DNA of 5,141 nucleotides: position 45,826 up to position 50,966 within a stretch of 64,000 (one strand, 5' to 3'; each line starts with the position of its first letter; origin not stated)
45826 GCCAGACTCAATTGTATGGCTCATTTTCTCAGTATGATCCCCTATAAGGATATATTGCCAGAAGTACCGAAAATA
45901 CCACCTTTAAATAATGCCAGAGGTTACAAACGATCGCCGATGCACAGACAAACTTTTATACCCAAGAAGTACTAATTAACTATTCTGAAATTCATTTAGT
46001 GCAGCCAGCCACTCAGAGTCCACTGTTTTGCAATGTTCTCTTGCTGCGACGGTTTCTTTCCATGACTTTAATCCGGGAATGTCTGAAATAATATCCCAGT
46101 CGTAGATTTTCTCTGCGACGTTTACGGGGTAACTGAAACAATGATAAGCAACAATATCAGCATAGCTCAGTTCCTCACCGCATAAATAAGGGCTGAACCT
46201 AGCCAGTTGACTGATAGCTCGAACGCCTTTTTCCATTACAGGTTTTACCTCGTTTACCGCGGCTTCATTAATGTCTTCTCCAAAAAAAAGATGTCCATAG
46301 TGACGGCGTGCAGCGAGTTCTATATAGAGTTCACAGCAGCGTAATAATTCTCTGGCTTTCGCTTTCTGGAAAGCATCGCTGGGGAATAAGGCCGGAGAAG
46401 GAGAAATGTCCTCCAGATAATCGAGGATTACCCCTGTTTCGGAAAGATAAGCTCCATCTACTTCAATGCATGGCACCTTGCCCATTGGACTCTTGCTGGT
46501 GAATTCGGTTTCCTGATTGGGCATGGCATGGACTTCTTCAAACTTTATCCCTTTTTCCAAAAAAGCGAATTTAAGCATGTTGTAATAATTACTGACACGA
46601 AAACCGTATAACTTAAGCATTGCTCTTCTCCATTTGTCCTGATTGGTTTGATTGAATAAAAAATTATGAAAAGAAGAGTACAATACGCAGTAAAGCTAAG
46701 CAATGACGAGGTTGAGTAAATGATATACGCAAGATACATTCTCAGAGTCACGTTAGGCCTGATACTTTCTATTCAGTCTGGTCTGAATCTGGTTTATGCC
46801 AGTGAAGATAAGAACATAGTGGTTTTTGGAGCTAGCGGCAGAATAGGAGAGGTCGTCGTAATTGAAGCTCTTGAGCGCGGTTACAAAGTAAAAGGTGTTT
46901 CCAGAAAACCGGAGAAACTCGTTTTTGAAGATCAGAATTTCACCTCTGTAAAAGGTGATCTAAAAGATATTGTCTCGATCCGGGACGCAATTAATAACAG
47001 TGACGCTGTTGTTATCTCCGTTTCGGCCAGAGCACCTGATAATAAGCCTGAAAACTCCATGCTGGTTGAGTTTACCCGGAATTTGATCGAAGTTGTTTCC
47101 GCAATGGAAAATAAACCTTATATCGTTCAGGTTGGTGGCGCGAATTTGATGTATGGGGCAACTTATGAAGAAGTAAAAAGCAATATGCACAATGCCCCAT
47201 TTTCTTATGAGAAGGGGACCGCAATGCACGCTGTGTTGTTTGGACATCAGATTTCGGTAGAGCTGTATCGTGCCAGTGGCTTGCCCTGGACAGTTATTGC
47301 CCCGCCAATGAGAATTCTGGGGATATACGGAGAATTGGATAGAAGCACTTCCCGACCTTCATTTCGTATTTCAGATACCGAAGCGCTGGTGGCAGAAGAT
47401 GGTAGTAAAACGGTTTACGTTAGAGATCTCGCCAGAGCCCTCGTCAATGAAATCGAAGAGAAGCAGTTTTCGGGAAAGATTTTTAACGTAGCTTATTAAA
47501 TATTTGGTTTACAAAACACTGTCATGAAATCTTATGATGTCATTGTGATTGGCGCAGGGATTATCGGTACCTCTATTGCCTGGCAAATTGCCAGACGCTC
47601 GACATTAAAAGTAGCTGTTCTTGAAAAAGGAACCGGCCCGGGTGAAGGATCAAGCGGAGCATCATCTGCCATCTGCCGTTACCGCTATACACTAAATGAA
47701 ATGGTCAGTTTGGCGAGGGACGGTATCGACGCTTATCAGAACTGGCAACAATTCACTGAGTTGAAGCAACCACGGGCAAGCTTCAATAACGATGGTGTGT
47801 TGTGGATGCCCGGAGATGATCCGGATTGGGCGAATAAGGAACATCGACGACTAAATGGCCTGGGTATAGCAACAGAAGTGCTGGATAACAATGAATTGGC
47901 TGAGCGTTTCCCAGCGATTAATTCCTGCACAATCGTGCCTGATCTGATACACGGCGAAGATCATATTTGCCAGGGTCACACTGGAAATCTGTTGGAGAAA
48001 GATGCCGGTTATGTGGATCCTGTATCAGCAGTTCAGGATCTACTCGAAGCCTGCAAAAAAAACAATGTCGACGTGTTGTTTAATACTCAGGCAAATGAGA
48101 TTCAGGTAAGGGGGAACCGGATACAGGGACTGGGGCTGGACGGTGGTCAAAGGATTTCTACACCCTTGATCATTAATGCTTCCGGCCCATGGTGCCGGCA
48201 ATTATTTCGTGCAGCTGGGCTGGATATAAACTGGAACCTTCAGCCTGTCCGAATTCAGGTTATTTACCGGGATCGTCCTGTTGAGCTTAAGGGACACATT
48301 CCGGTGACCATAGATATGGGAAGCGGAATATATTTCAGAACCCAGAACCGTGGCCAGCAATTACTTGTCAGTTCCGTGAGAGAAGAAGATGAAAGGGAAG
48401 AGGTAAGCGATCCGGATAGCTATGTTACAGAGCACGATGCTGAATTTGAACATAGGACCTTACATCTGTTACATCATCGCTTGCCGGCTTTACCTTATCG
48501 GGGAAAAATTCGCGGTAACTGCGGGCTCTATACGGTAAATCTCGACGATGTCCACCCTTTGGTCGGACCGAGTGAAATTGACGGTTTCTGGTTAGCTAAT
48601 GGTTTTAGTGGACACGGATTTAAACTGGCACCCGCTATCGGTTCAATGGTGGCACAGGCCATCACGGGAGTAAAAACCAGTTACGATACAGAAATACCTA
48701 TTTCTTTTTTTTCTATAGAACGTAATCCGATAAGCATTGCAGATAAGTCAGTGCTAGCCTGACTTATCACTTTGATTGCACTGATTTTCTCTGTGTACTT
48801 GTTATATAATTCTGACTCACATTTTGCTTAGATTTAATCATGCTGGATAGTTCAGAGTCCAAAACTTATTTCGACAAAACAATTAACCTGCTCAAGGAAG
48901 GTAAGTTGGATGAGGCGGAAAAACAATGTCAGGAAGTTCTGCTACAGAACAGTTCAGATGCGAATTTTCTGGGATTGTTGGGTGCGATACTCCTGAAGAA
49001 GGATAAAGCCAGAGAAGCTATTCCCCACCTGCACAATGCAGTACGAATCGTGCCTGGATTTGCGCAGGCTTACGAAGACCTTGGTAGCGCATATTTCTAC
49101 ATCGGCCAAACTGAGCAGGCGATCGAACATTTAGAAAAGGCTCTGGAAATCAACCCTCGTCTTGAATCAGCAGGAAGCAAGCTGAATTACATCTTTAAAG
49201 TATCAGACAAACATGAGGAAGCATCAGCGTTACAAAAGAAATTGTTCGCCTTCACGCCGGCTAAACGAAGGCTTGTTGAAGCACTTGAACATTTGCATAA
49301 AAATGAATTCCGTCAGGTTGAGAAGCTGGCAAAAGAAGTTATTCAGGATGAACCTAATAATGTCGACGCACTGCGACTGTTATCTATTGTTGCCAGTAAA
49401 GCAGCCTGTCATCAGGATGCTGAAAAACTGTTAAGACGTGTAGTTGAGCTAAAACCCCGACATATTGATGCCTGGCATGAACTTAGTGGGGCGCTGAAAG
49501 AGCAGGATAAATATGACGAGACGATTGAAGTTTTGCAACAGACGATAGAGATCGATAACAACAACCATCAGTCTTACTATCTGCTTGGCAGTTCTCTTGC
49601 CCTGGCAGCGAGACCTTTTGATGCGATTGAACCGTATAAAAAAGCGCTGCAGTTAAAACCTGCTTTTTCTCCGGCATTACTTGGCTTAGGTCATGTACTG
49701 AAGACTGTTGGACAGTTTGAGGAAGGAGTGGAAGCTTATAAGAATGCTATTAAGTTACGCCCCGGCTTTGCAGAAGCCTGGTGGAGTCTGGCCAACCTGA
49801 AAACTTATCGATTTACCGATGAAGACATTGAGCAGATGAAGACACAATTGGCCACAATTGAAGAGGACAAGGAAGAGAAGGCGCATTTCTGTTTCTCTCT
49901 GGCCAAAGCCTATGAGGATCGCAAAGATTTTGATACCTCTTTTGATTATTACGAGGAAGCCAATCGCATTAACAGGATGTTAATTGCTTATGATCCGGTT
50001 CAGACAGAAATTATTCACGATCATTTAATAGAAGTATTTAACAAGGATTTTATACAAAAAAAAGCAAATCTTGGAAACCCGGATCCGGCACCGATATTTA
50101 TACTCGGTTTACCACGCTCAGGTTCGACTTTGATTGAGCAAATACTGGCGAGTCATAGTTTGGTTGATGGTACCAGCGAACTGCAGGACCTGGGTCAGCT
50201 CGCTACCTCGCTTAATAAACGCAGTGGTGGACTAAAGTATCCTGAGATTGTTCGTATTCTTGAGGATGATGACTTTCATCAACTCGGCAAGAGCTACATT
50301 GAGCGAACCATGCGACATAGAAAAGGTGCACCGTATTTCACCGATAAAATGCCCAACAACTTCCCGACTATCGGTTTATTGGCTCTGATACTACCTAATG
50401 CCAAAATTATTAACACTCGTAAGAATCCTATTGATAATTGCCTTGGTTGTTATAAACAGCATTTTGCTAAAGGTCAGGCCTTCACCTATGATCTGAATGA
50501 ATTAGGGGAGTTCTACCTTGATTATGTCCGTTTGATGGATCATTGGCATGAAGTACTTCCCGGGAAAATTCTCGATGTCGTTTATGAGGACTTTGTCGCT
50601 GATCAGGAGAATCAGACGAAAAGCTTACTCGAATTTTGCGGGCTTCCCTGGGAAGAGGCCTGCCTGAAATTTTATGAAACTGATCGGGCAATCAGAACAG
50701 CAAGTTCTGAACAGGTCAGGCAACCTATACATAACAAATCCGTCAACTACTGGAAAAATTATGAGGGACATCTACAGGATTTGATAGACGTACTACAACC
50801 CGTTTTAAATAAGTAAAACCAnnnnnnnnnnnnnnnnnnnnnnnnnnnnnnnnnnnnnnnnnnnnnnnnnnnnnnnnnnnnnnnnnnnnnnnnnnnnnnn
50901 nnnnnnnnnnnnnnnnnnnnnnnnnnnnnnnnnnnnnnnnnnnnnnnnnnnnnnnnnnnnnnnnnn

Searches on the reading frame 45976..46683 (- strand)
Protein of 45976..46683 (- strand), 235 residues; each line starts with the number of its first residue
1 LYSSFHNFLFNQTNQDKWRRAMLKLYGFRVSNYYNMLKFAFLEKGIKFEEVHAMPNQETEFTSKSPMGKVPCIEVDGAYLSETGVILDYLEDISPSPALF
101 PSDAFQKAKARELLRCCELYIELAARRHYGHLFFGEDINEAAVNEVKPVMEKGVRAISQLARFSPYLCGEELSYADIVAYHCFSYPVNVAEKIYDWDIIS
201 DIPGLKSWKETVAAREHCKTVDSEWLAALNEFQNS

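Call 60: search_protein_families(library=pfam, proteins=[window:45976-46683:-], max_evalue=0.001)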
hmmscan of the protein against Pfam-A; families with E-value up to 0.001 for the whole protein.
window:45976-46683:- (235 aa): 6 families
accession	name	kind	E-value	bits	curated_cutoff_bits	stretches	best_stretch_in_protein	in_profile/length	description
PF13417.12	GST_N_3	-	6.2e-14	52.5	22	1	25-97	1-74/75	Glutathione S-transferase, N-terminal domain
PF02798.26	GST_N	-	2.8e-11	44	20.9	1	23-91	3-75/76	Glutathione S-transferase, N-terminal domain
PF13409.12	GST_N_2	-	1.5e-09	38.7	25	1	31-92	2-69/70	Glutathione S-transferase, N-terminal domain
PF14497.11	GST_C_3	-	6.6e-07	29.9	21.6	1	132-218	10-97/104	Glutathione S-transferase, C-terminal domain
PF00043.30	GST_C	-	1e-06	29.3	20.7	1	128-216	7-93/93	Glutathione S-transferase, C-terminal domain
PF13410.11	GST_C_2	-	4.2e-05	24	24.9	1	141-208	2-66/69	Glutathione S-transferase, C-terminal domain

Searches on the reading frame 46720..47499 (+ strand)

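Call 60: search_protein_families(library=pfam, proteins=[window:46720-47499:+], max_evalue=0.001)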
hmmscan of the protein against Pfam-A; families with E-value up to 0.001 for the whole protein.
window:46720-47499:+ (259 aa): 4 families
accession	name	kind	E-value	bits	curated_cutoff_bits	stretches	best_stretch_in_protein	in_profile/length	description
PF13460.12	NAD_binding_10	-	2e-19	70.6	27.2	1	37-197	1-145/184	NAD(P)H-binding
PF01370.27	Epimerase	-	4e-12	46.5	20.9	1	33-258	1-240/240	NAD dependent epimerase/dehydratase family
PF05368.20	NmrA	-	8.2e-12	45.7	27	1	30-126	2-94/298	NmrA-like family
PF01073.25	3Beta_HSD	-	0.00081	18.9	22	0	34-217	1-196/280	3-beta hydroxysteroid dehydrogenase/isomerase family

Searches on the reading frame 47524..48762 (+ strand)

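Call 60: search_protein_families(library=pfam, proteins=[window:47524-48762:+], max_evalue=0.001)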
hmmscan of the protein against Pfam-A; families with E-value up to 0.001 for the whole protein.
window:47524-48762:+ (412 aa): 7 families
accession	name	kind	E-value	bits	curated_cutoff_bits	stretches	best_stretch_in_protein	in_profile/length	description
PF01266.30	DAO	-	6.8e-60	203.9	27.9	1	5-378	1-352/353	FAD dependent oxidoreductase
PF12831.13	FAD_oxidored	-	5.5e-07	29.7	27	0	159-221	83-145/416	FAD dependent oxidoreductase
PF07992.20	Pyr_redox_2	-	1.5e-06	28.3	26.1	0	4-44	1-41/291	Pyridine nucleotide-disulphide oxidoreductase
PF13450.12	NAD_binding_8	-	1e-05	26.2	21.9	1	8-40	1-32/68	NAD(P)-binding Rossmann-like domain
PF01946.23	Thi4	-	2.5e-05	24.1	26.2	1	4-45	18-59/235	Thi4 family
PF01134.28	GIDA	-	9.6e-05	22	22.1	0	5-31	1-26/391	Glucose inhibited division protein A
PF00890.30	FAD_binding_2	-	0.00012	21.9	20.4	0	5-49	1-44/414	FAD binding domain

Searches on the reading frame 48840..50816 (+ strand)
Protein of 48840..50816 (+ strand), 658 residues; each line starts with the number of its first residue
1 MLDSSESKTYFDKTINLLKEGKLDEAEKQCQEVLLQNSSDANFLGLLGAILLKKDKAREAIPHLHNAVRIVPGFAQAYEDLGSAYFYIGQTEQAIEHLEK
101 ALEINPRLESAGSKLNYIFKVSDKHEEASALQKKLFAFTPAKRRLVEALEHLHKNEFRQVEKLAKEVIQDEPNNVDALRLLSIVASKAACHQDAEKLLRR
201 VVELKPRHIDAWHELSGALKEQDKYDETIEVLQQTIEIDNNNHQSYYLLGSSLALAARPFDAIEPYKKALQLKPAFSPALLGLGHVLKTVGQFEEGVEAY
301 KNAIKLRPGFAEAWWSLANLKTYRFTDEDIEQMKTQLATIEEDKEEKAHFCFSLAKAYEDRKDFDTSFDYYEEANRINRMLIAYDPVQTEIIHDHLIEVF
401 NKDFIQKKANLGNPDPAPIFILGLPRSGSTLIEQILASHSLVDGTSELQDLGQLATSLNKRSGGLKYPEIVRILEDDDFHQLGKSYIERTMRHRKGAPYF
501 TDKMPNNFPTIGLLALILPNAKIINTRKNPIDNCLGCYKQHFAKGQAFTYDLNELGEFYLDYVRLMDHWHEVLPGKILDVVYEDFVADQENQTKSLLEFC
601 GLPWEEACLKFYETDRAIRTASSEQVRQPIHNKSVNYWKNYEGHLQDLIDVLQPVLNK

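Call 87: search_protein_families(library=pfam, proteins=[window:48840-50816:+], max_evalue=0.00001)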
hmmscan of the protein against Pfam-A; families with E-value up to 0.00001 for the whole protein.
window:48840-50816:+ (658 aa): 17 families
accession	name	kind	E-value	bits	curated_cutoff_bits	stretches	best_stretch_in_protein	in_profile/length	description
PF13469.12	Sulfotransfer_3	-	8.3e-47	160.7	27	1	418-606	1-216/216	Sulfotransferase family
PF00515.34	TPR_1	-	2.8e-28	97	27.8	1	75-107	1-33/34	Tetratricopeptide repeat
PF07719.23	TPR_2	-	9.5e-28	94.4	27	1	75-107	1-33/34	Tetratricopeptide repeat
PF13414.12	TPR_11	-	8.8e-27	93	26.8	0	82-110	1-29/42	TPR repeat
PF13181.12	TPR_8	-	3e-25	86.6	25.7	1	75-106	1-32/34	Tetratricopeptide repeat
PF14559.12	TPR_19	-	1.8e-23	83.1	25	0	51-107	1-57/68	Tetratricopeptide repeat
PF13431.12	TPR_17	-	2.6e-23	80.7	24.4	0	232-263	2-33/34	Tetratricopeptide repeat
PF13428.12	TPR_14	-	9.3e-20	69.6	23.5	0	279-320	3-44/44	Tetratricopeptide repeat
PF13424.12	TPR_12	-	1.1e-19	70.8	30.1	1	41-104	3-74/77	Tetratricopeptide repeat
PF13432.12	TPR_16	-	1.6e-19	70.4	32.7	0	282-319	2-39/65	Tetratricopeptide repeat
PF23914.1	TPR_CcmH_CycH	-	1e-16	61.6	42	0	283-375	56-148/158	Cytochrome c-type biogenesis protein H TPR domain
PF13374.12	TPR_10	-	2.4e-09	37.3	27.5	0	75-104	2-31/42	Tetratricopeptide repeat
PF00685.33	Sulfotransfer_1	-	2.9e-09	37.1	22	1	418-609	3-188/255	Sulfotransferase domain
PF25063.1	ARM_TT21_C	-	5.6e-09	36.6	35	0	141-277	18-163/209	Tetratricopeptide repeat protein 21 C-terminal ARM domain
PF12895.13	ANAPC3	-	8.7e-09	36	27.2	0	155-234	3-81/82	Anaphase-promoting complex, cyclosome, subunit 3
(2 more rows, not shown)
